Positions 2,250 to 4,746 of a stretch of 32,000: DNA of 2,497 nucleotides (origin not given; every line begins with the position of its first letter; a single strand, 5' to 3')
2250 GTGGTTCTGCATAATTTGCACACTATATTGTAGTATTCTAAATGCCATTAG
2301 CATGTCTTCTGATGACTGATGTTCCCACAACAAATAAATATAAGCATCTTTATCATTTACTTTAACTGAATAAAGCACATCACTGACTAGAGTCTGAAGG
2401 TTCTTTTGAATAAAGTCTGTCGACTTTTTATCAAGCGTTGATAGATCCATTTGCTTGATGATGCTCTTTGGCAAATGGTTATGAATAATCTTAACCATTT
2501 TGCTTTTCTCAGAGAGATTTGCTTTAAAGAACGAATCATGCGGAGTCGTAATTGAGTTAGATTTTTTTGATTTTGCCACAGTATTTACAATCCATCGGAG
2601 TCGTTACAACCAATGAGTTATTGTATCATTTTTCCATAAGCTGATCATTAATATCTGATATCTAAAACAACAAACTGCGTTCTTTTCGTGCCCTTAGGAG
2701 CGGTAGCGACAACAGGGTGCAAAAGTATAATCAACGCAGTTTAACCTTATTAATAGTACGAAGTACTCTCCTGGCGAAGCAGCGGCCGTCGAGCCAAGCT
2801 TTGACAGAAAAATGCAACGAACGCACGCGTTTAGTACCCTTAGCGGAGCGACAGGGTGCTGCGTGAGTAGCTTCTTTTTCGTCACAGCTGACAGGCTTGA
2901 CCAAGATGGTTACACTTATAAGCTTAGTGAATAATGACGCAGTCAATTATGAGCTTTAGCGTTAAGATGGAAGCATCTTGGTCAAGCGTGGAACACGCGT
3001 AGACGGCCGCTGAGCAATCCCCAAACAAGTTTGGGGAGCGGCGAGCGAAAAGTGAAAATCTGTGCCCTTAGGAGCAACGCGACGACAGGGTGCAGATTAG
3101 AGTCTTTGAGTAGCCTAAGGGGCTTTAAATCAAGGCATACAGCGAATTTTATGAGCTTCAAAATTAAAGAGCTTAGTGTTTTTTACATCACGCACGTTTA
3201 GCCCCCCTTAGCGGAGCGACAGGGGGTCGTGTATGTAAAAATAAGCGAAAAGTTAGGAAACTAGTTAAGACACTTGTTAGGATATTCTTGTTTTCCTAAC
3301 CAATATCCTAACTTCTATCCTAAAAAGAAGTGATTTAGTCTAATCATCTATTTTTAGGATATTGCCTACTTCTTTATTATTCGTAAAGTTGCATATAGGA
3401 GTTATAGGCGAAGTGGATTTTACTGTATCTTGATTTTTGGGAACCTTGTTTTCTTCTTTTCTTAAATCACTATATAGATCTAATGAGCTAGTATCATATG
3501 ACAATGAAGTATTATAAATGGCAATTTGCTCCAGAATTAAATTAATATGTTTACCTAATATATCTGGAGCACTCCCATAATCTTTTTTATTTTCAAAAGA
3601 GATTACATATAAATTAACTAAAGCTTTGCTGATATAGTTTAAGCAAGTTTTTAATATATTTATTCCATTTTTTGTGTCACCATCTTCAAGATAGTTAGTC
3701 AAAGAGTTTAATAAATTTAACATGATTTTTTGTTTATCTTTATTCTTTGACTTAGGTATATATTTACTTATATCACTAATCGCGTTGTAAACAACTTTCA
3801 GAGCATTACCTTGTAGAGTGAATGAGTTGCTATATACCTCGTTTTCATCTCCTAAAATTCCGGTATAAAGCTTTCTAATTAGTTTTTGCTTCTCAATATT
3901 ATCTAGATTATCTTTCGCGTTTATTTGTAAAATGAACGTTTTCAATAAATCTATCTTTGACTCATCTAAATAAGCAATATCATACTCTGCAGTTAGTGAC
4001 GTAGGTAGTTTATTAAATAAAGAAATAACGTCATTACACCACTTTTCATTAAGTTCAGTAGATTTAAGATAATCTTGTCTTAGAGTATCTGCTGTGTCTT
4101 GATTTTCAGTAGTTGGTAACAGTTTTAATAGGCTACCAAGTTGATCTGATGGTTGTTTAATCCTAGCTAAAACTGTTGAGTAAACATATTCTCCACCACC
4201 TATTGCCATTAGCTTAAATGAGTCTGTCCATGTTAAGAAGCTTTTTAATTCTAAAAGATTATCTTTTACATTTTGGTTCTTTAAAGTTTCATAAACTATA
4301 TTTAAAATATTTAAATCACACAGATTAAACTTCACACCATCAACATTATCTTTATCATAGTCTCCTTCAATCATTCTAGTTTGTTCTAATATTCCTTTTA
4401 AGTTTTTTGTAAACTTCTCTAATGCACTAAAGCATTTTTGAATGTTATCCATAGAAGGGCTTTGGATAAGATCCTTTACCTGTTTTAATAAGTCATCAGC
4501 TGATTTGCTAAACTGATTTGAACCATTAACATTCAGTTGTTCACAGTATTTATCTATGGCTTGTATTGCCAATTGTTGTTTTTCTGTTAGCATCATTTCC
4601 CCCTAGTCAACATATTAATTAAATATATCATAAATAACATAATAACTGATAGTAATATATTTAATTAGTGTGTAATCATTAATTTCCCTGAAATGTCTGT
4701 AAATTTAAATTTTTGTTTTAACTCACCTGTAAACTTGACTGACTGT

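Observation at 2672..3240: GC-rich, ORF-free island of four related hairpins and nested inverted repeats: candidate structured RNA or ssDNA element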

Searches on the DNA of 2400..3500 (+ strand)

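Call 6: search_rna_families(source=window, start=2400, end=3500, threshold=evalue, max_evalue=10, show_alignments=3)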
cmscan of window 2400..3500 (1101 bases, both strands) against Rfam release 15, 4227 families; matches with E-value up to 10: 5.
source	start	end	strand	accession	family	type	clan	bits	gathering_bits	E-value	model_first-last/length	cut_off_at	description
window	3247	3321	-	RF02711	TeloSII_ncR49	Gene; sRNA;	-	22.1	55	2.4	1-89/89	no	TeloSII non coding RNA 49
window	3313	3364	+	RF00979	mir-553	Gene; miRNA;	-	19.9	82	0.9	1-62/62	no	mir-553 microRNA precursor family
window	3239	3325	-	RF03959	mir-303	Gene; miRNA;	-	17.3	77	8.3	1-70/70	no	mir-303 microRNA precursor family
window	3315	3364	+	RF03881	mir-59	Gene; miRNA;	-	15.8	80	5.4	1-66/66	no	mir-59 microRNA precursor family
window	2430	2516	+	RF02839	Ref66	Gene; antisense;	-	15.3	92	5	1-120/120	no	Enterococcus sRNA 66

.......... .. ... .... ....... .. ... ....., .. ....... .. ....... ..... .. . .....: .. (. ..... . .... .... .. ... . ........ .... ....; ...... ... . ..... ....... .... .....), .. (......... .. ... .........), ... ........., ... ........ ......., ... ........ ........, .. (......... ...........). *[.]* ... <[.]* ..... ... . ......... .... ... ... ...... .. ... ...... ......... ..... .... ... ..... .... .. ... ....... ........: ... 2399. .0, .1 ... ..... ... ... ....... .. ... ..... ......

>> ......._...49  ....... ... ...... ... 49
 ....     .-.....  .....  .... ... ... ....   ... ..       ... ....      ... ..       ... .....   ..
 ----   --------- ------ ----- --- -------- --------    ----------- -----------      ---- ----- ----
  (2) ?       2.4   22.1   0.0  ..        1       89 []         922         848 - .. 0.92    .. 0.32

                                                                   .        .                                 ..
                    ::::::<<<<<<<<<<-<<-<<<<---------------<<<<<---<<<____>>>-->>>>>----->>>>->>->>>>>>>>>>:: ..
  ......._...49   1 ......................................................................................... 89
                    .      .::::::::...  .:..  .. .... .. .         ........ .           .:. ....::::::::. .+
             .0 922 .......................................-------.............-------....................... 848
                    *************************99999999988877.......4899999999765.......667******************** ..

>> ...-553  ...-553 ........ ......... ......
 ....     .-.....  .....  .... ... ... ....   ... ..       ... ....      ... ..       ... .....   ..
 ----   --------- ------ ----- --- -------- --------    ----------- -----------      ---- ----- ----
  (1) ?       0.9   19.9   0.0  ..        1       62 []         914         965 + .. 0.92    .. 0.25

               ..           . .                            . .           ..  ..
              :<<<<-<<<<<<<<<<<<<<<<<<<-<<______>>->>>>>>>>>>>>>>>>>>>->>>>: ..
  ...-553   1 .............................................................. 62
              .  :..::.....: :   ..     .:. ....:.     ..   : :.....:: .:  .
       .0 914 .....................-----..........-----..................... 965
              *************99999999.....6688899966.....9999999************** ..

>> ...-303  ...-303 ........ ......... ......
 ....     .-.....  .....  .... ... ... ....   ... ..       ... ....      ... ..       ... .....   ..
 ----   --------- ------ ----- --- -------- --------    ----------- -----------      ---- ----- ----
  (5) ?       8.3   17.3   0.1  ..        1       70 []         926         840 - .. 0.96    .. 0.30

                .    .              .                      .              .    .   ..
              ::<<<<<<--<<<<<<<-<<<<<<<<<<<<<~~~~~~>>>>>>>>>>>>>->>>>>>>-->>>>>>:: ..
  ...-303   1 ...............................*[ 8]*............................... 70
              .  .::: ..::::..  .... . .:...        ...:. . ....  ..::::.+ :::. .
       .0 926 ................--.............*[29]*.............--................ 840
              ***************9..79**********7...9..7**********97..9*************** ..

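Call 9: search_dna_similar(query=window:2600-3400:+, collection=plasmids, mode=distant)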
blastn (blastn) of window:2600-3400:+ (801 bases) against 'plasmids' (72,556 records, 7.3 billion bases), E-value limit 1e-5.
No match.

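Call 10: search_dna_similar(query=window:2600-3400:+, collection=phages, mode=distant)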
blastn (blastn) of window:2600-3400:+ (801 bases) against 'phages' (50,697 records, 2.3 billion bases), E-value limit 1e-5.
No match.

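Call 89: build_rna_model(alignment_id=A4, structure=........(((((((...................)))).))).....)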
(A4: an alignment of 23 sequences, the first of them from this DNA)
Model R1 built from alignment A4 (23 sequences, 47 columns); structure: as given.
model positions 36; base pairs 7; branch points 0; effective number of sequences 23; information 0.975 bits per position. Calibrated on 0.2 Mb of random sequence (short: E-values are rough).
structure used (alignment columns):
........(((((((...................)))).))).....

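Call 90: search_with_rna_model(model_id=R1, sources=[window, L120, L122, L125, L131, L133, L154, L193, L194, L195, L198, L199, L200], max_evalue=5)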
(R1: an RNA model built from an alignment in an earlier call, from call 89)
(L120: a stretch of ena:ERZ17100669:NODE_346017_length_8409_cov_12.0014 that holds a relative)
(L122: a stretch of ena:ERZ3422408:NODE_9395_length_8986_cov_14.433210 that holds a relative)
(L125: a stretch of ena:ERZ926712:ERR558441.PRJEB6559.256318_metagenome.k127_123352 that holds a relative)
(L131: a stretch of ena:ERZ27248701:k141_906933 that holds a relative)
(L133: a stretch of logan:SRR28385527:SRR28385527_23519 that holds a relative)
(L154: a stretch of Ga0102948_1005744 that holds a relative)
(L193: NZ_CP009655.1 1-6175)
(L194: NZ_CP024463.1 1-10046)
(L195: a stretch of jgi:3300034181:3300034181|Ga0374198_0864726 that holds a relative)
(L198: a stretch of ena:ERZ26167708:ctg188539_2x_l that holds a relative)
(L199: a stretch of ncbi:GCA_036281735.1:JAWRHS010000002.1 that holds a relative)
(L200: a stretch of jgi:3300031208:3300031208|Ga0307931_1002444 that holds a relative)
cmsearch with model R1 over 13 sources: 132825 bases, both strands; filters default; matches with E-value up to 5: 26.
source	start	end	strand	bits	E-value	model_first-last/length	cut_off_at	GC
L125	3152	3187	+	49.5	4.6e-12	1-36/36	no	0.5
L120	1745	1780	+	48.3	1.1e-11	1-36/36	no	0.47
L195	6979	7014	+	45.2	8.6e-11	1-36/36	no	0.58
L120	1876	1911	+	44.5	1.4e-10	1-36/36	no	0.64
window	2829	2864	+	43.6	2.5e-10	1-36/36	no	0.58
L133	3420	3455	+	42.2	6.5e-10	1-36/36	no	0.64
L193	989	1024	-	40.2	2.7e-09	1-36/36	no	0.56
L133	3650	3691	+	39.1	5.6e-09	1-36/36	no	0.57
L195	6721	6756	+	37.5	1.6e-08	1-36/36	no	0.53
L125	3634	3669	+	37.3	1.9e-08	1-36/36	no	0.47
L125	3282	3317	+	36.8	2.7e-08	1-36/36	no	0.53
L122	3821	3862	+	36.7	2.9e-08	1-36/36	no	0.52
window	3197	3232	+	36.3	3.8e-08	1-36/36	no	0.64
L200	5346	5381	+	35.7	5.7e-08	1-36/36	no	0.61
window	3057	3098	+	35.6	6.1e-08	1-36/36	no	0.55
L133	3289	3325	+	31.6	9.1e-07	1-36/36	no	0.54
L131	1576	1611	+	31.6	9.1e-07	1-36/36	no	0.58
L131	1437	1473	+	31.1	1.3e-06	1-36/36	no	0.57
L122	3602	3641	+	30.8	1.6e-06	1-36/36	no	0.55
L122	3464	3505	+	30.1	2.7e-06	1-36/36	no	0.55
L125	3497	3538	+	28.9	5.9e-06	1-36/36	no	0.52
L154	4234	4267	+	28.5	7.7e-06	1-36/36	no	0.47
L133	3794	3829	+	28.4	8.4e-06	1-36/36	no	0.56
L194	8789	8824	-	12.1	0.56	1-36/36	no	0.69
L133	3289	3325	-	10.3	2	1-36/36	no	0.54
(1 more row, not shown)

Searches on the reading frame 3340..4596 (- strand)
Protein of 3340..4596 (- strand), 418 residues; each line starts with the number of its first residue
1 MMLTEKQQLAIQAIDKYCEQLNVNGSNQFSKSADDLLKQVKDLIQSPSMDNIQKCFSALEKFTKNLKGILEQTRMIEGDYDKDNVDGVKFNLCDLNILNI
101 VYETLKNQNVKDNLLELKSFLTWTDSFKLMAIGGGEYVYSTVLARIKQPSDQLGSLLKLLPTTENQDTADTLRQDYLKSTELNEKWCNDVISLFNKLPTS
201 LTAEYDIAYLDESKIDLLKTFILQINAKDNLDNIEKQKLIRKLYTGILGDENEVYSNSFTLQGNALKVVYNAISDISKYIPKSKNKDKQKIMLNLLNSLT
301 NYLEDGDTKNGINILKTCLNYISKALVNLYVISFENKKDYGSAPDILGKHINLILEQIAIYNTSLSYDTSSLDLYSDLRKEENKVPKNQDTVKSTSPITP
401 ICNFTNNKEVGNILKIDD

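Call 11: search_protein_families(library=pfam, proteins=[window:3340-4596:-], max_evalue=0.01)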
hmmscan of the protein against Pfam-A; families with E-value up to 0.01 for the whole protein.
window:3340-4596:- (418 aa): 0 families

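Call 19: find_homologous_proteins(query=window:3340-4596:-)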
Query window:3340-4596:-: 6030 candidates shared short words with the query, none scored E <= 0.001.

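Call 23: find_encoding_contigs(protein=window:3340-4596:-, flank=10000, max_places=10)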
Protein window:3340-4596:- (418 aa): no gene with exactly this product is on record in the collection.

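Call 87: search_protein_families(library=ncbifam, proteins=[window:3340-4596:-], max_evalue=0.01)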
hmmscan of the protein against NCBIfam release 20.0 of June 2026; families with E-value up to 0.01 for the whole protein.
window:3340-4596:- (418 aa): 0 families
